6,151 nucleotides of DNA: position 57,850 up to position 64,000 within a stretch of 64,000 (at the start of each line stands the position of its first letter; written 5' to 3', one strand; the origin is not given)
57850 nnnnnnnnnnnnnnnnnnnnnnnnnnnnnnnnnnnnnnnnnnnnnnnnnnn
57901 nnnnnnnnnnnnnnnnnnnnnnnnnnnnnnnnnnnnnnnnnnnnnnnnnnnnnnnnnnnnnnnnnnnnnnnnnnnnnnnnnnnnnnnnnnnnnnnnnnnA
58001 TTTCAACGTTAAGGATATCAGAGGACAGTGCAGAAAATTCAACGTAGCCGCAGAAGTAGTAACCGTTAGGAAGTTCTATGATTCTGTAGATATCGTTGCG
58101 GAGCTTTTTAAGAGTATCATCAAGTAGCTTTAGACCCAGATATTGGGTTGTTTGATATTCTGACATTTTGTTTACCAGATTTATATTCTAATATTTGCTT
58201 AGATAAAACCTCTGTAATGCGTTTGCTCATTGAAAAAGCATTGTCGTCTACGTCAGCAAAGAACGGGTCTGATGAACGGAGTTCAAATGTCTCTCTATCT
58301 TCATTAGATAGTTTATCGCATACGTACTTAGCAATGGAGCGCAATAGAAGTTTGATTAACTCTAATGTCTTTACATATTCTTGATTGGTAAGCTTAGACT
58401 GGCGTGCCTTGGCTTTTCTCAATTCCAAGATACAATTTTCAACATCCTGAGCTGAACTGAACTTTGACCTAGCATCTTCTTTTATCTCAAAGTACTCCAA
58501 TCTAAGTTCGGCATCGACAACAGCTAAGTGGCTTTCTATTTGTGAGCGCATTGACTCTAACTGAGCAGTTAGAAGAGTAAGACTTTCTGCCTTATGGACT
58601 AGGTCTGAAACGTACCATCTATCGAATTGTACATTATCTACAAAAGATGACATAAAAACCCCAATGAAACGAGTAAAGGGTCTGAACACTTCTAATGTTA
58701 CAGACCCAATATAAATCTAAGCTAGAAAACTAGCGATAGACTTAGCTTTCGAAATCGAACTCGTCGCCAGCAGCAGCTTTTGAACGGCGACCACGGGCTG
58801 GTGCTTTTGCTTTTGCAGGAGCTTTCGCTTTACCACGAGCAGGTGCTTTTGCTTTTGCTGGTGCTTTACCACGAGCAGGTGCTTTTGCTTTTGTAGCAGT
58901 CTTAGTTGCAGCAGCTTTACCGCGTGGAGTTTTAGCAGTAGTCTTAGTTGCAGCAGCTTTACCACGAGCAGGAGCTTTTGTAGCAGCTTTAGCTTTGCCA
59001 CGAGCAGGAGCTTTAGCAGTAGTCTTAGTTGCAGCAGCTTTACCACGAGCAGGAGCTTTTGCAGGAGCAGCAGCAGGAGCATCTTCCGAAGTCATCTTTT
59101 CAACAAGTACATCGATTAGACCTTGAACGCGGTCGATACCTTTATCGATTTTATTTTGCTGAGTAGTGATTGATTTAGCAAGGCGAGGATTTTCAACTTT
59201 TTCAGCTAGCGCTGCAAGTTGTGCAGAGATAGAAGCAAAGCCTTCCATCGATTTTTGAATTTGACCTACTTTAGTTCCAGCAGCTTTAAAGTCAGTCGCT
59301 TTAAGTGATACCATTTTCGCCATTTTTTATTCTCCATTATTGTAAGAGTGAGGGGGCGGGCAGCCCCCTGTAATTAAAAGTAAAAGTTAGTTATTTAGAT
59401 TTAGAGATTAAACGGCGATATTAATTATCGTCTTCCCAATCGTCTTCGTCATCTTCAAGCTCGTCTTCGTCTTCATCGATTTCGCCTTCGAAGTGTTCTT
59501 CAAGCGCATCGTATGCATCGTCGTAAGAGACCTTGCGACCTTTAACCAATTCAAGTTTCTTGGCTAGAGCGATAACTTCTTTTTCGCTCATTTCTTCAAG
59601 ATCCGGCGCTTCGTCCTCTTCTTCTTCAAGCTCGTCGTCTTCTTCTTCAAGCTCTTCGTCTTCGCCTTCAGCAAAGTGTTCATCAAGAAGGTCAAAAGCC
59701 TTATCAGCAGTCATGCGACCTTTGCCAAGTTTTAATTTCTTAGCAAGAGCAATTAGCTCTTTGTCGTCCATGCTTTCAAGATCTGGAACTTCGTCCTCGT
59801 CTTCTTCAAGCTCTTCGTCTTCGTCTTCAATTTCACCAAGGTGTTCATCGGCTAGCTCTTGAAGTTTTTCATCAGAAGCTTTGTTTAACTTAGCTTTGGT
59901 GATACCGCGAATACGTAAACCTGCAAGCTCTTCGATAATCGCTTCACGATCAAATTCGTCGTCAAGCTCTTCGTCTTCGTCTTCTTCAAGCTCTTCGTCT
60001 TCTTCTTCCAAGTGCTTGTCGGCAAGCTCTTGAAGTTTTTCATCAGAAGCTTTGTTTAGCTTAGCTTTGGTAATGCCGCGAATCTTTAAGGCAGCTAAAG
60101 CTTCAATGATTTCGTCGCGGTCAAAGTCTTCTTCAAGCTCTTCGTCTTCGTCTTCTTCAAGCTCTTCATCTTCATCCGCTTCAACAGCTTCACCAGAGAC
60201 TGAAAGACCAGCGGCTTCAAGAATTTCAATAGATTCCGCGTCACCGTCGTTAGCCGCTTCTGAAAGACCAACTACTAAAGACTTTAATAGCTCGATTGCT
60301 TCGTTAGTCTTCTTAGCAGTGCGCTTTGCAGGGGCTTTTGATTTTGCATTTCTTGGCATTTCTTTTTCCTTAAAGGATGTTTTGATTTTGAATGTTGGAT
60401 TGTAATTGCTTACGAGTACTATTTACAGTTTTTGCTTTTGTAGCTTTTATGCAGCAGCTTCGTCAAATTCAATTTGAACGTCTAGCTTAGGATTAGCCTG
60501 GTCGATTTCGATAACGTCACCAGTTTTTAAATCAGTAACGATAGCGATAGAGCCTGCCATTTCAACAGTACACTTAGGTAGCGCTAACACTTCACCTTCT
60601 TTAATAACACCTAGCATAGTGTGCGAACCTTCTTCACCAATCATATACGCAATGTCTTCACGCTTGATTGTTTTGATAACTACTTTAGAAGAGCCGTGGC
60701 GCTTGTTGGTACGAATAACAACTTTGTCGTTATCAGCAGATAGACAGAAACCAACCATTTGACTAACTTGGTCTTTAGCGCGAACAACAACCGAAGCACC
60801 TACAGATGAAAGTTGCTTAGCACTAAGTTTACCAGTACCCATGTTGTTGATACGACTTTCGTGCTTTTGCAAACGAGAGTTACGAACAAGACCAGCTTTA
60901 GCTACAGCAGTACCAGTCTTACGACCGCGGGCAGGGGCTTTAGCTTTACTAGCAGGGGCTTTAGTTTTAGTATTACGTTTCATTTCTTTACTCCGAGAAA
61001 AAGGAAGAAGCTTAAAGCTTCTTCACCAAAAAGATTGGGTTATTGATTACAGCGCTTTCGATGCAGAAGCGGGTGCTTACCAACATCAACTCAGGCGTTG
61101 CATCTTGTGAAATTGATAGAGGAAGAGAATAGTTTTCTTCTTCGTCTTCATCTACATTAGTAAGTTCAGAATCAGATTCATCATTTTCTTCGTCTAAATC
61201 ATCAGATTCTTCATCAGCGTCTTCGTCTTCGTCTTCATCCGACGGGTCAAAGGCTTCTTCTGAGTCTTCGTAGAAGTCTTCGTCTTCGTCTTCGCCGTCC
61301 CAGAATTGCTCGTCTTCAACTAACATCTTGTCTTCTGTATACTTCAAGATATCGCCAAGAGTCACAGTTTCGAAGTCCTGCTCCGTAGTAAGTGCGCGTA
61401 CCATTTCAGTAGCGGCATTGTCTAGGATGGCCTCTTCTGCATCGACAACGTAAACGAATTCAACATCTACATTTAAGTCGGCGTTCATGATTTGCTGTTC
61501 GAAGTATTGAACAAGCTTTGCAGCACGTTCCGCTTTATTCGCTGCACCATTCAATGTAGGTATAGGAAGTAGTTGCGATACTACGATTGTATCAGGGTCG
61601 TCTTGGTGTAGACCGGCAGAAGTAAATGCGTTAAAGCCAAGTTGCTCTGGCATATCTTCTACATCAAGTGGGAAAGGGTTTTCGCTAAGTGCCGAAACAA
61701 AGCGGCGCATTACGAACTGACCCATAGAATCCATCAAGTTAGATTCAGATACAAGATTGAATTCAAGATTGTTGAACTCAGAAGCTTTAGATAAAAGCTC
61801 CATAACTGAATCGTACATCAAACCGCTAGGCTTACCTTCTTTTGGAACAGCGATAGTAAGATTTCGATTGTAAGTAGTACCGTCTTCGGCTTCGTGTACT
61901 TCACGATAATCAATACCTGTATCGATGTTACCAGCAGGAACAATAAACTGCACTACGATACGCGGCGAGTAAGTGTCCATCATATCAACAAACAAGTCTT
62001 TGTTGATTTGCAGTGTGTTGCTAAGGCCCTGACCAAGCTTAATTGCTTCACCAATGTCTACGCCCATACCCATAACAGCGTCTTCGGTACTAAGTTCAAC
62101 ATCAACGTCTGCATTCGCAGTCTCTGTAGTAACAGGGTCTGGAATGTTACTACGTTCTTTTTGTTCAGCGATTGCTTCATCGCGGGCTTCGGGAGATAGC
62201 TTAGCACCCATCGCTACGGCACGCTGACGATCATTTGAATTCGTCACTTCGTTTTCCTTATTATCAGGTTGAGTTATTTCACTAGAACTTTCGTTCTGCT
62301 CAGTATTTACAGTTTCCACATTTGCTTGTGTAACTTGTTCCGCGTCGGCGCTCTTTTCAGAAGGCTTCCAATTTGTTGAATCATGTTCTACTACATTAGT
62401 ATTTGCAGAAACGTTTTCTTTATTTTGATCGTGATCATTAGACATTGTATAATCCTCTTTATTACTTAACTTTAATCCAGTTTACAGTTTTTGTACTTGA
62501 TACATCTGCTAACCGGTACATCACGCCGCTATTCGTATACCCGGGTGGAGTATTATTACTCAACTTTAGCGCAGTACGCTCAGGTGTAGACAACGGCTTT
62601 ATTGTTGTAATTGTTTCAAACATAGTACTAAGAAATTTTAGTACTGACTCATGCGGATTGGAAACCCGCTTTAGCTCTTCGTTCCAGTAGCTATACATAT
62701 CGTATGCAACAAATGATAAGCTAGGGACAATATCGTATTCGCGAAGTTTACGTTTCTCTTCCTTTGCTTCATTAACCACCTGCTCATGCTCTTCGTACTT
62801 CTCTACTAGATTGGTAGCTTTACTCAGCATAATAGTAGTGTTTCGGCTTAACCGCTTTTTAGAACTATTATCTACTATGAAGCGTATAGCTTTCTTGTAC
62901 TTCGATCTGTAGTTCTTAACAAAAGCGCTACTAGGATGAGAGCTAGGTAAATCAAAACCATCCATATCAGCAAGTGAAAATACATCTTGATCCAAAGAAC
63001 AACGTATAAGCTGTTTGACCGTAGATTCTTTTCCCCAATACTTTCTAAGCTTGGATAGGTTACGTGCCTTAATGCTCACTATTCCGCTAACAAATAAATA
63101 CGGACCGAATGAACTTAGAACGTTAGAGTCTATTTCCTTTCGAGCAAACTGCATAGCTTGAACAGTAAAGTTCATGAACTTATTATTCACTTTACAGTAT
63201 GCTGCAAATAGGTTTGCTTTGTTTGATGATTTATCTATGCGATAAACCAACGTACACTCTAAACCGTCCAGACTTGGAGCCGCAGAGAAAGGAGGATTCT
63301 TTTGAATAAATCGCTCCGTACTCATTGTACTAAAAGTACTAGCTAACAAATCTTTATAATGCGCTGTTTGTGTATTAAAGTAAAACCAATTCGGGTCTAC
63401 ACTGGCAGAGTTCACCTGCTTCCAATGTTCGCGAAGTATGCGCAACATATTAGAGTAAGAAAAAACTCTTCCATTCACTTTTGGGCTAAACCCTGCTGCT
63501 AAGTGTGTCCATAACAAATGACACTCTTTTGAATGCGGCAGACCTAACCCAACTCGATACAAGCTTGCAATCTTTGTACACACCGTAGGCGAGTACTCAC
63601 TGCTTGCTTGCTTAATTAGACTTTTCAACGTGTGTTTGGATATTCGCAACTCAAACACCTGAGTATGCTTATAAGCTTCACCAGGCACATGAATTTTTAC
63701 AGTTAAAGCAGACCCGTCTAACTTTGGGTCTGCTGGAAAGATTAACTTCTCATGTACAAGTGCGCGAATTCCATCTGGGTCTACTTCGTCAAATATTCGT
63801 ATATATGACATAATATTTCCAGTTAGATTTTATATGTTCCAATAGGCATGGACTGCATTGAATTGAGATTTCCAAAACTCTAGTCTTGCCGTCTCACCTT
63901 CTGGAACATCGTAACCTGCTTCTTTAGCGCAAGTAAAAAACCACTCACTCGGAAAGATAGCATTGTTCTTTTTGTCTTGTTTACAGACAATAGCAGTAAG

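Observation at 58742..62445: Four-gene block alternating extremely acidic and extremely basic proteins, sharing an N-terminal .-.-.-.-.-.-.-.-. tag and flanked by motif copies and hairpins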

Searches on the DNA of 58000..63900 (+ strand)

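Call 3: search_dna_similar(query=window:58000-63900:+, collection=phages, mode=near, max_rows=20)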
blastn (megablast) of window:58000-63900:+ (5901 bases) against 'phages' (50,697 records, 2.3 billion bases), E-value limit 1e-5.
No match.
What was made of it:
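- Tried and rejected: Megablast of the region against 50,697 phage records found no DNA-level relative (call 3).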
